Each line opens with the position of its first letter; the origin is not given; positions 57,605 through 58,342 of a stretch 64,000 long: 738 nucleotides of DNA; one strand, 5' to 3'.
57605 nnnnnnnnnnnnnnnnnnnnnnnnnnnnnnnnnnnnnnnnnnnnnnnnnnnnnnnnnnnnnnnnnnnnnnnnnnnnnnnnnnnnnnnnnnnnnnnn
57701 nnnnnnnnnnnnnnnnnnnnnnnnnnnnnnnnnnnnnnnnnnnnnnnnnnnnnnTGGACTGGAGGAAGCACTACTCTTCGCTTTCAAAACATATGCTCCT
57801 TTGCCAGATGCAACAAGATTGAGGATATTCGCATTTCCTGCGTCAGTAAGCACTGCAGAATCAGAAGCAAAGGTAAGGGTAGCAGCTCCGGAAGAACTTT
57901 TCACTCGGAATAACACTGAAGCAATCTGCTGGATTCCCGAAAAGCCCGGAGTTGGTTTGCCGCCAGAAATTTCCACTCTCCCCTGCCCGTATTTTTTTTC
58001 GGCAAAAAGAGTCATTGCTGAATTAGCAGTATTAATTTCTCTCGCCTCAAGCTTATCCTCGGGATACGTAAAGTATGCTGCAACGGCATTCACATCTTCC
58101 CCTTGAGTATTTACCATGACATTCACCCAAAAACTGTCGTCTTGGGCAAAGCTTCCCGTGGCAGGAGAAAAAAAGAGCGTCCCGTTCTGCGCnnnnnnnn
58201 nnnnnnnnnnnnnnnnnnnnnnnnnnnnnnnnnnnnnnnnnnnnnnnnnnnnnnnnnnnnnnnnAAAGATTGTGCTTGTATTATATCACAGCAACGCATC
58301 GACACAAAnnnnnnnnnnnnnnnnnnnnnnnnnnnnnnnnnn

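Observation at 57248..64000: Cellulosome-like cohesin/dockerin module with anchoring protein, scaffoldin-like protein, pilin and dockerin-bearing glycoside hydrolase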

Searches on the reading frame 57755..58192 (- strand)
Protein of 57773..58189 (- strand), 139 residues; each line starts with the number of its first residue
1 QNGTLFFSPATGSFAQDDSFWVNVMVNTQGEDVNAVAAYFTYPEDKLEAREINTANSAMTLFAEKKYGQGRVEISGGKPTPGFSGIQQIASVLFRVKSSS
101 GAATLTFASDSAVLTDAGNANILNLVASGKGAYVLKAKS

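Call 20: search_protein_families(library=pfam, proteins=[window:57773-58189:-], max_evalue=10)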
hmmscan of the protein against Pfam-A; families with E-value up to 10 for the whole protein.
seq(139 aa): 1 family
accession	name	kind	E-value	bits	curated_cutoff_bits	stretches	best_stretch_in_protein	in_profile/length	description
PF00963.24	Cohesin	-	0.0018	18.9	24.1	1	15-129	11-135/139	Cohesin domain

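Call 26: find_homologous_proteins(query=A1, max_evalue=0.001)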
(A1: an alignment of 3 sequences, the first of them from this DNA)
Query A1 (3 sequences) (139 aa, profile of the alignment): 7 proteins with E <= 0.001 among 819 candidates.
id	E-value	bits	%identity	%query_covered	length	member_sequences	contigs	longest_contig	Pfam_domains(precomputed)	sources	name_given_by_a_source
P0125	1.4e-57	212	30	83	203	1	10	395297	PF00963.25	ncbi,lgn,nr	ncbi:MAG: hypothetical protein HYW95_02130 [Candidatus Wildermuthbacteria bacterium]|nr:hypothetical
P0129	1.8e-34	137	50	96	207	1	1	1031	-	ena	-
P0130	4.6e-34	135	49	96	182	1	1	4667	-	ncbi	-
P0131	2.4e-32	130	56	96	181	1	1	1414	-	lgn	-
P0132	1.7e-29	121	56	86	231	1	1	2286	-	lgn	-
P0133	8.7e-29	118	52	94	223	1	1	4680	-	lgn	-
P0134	1.0e-28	118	53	92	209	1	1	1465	-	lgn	-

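Call 30: find_encoding_contigs(protein=P0133, flank=10000, max_places=4)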
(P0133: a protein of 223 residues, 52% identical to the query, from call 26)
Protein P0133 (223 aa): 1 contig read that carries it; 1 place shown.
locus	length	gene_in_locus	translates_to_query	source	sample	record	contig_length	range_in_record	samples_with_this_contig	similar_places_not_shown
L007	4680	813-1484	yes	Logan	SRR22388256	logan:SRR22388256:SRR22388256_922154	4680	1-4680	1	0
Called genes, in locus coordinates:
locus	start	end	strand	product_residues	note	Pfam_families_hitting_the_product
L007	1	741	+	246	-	?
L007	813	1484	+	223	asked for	-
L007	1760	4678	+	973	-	?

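Call 33: search_protein_representatives(alignment_id=A1)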
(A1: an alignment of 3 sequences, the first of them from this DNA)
Query: 3 sequences, 137 profile positions. Proteins with E-value up to 0.001 (for the whole library): 8390; up to 1e-10: 2043; up to 1e-30: 67. The best 150 are listed.
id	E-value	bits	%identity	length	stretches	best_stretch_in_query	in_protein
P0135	1.0e-88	310.7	-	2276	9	6-127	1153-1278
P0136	4.0e-68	244.1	-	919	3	5-107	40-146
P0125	4.3e-58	211.5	-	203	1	1-135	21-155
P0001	2.9e-56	205.7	-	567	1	1-137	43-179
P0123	1.9e-55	203.0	-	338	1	3-137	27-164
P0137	2.9e-46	173.3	-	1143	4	5-133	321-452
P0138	4.9e-46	172.5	-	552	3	5-130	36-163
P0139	5.5e-42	159.4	-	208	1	2-135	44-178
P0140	5.9e-40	152.8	-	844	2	6-107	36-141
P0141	9.6e-40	152.1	-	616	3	4-123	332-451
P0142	3.2e-37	144.0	-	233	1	4-133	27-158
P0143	4.1e-37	143.6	-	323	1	3-133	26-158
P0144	5.7e-37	143.2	-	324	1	3-133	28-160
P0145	7.0e-37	142.9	-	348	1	2-133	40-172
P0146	8.1e-37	142.7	-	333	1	2-135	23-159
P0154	1.1e-35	139.0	-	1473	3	6-125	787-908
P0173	1.8e-33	131.8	-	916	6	6-106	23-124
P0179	1.8e-32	128.6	-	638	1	2-133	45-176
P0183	4.3e-32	127.3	-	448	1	2-133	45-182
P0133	2.8e-29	118.3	-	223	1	4-126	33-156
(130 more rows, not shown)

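Call 52: predict_structure(alignment_id=A7)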
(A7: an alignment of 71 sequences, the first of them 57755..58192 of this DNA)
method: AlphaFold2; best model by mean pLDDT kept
length: 146 residues; sequences in the alignment: 71
mean_pLDDT: 97.0   pTM: 0.89
mean pLDDT of the five models: 97.0, 96.8, 96.7, 96.5, 96.2
residues with pLDDT >= 90: 138; 70-90: 8; 50-70: 0; < 50: 0
segments of 3 or more residues with pLDDT < 50: none
pLDDT, mean of each block of 10 residues (from residue 1): 95 98 98 98 99 98 98 98 98 98 98 97 98 97 78
secondary structure, 60 per line:
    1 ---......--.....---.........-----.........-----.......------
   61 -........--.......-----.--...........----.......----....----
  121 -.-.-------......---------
elements in order: E4-9 E12-16 E20-28 E34-42 E48-54 E62-69 E72-78 E87-97 E102-108 E113-116 E132-137

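Call 55: fold_search(model_id=the predicted structure, library=pdb)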
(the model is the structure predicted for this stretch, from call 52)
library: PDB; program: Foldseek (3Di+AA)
matches with E <= 10: 1999; with E <= 0.001: 58
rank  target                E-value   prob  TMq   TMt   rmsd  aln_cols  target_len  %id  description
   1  6kgf_C                1.1e-09  1.00  0.76  0.76   2.5       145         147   19  Crystal structure of CaDoc0917(R16D)-CaCohA2 complex at pH 8.2 (released 2020-07-08)
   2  6kgc_A                6.0e-09  1.00  0.75  0.75   3.1       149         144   17  Crystal structure of CaDoc0917(R49D)-CaCohA2 complex at pH 5.4 (released 2020-07-08)
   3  6kge_A                6.3e-09  1.00  0.76  0.78   2.4       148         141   18  Crystal structure of CaDoc0917(R16D)-CaCohA2 complex at pH 5.5 (released 2020-07-08)
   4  6kgf_A                9.9e-09  1.00  0.74  0.75   2.6       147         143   18  Crystal structure of CaDoc0917(R16D)-CaCohA2 complex at pH 8.2 (released 2020-07-08)
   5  6kgd_A                1.3e-08  1.00  0.76  0.76   2.9       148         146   19  Crystal structure of CaDoc0917(R49D)-CaCohA2 complex at pH 8.0 (released 2020-07-08)
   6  4ums                  1.8e-08  1.00  0.76  0.73   3.2       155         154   14  The crystal structure of the seventh ScaB type I cohesin from Pseudobacteroides cellulosolvens (released 2015-05-06)
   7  2xdh                  4.2e-08  1.00  0.73  0.77   3.1       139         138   17  Non-cellulosomal cohesin from the hyperthermophilic archaeon Archaeoglobus fulgidus (released 2010-05-26)
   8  2vn5_C                5.0e-08  1.00  0.73  0.72   3.5       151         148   14  The Clostridium cellulolyticum dockerin displays a dual binding mode for its cohesin partner (released 2008-05-20)
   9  1g1k_A                6.6e-08  1.00  0.73  0.75   3.2       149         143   14  COHESIN MODULE FROM THE CELLULOSOME OF CLOSTRIDIUM CELLULOLYTICUM (released 2000-11-22)
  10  6kg8_MODEL_1_A        7.4e-08  1.00  0.71  0.67   3.4       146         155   18  Solution structure of CaCohA2 from Clostridium acetobutylicum (released 2020-07-08)
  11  2vn6_A                1.1e-07  1.00  0.72  0.70   3.4       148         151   14  The Clostridium cellulolyticum dockerin displays a dual binding mode for its cohesin partner (released 2008-05-13)
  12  2vn5_A                1.9e-07  1.00  0.75  0.77   2.5       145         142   16  The Clostridium cellulolyticum dockerin displays a dual binding mode for its cohesin partner (released 2008-05-20)
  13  4dh2_A                2.7e-07  1.00  0.70  0.66   3.2       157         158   13  Crystal structure of Coh-OlpC(Cthe_0452)-Doc435(Cthe_0435) complex: A novel type I Cohesin-Dockerin complex from Clost (released 2012-11-28)
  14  5m2o_A                4.5e-07  1.00  0.68  0.71   3.8       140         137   16  R. flavefaciens' third ScaB cohesin in complex with a group 1 dockerin (released 2017-07-05)
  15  2vo8                  6.6e-07  1.00  0.75  0.81   2.7       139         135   16  Cohesin module from Clostridium perfringens ATCC13124 family 33 glycoside hydrolase. (released 2008-09-02)
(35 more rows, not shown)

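Call 82: list_cluster_members(proteins=[P0135, P0136, P0137, P0138, P0141, P0154, P0173, P0179, P0183, P0143])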
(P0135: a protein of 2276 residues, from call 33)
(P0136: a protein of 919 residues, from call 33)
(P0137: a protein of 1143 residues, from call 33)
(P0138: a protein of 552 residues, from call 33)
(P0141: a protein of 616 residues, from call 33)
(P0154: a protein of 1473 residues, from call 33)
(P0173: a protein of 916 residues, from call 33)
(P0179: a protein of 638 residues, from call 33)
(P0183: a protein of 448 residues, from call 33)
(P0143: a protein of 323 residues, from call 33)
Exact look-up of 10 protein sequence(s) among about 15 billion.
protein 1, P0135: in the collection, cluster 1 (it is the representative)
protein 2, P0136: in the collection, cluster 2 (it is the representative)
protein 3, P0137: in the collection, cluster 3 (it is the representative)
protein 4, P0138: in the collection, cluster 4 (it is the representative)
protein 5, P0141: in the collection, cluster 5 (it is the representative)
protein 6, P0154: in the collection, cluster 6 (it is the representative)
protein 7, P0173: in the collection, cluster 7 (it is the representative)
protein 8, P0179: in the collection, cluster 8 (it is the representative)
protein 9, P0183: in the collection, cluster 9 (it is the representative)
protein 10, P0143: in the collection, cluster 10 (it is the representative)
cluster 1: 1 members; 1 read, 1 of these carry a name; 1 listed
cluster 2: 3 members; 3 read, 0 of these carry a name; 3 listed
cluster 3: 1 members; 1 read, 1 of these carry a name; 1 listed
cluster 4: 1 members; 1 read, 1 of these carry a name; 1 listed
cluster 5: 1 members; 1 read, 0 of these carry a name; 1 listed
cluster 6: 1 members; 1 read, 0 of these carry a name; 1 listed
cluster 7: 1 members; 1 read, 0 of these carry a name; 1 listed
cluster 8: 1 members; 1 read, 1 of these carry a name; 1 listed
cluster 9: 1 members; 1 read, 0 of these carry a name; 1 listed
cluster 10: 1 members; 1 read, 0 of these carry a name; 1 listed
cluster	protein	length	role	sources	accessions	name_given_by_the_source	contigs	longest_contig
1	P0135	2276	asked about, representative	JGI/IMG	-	hypothetical protein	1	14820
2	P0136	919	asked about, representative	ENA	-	-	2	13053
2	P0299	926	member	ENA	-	-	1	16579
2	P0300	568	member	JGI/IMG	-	-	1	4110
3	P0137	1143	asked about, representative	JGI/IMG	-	chitodextrinase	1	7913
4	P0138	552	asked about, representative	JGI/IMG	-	hypothetical protein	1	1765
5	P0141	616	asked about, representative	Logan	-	-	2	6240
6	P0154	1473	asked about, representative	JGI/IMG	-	-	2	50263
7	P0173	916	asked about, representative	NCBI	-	-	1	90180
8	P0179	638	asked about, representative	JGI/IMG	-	hypothetical protein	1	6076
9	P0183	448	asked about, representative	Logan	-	-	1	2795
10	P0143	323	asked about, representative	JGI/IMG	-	-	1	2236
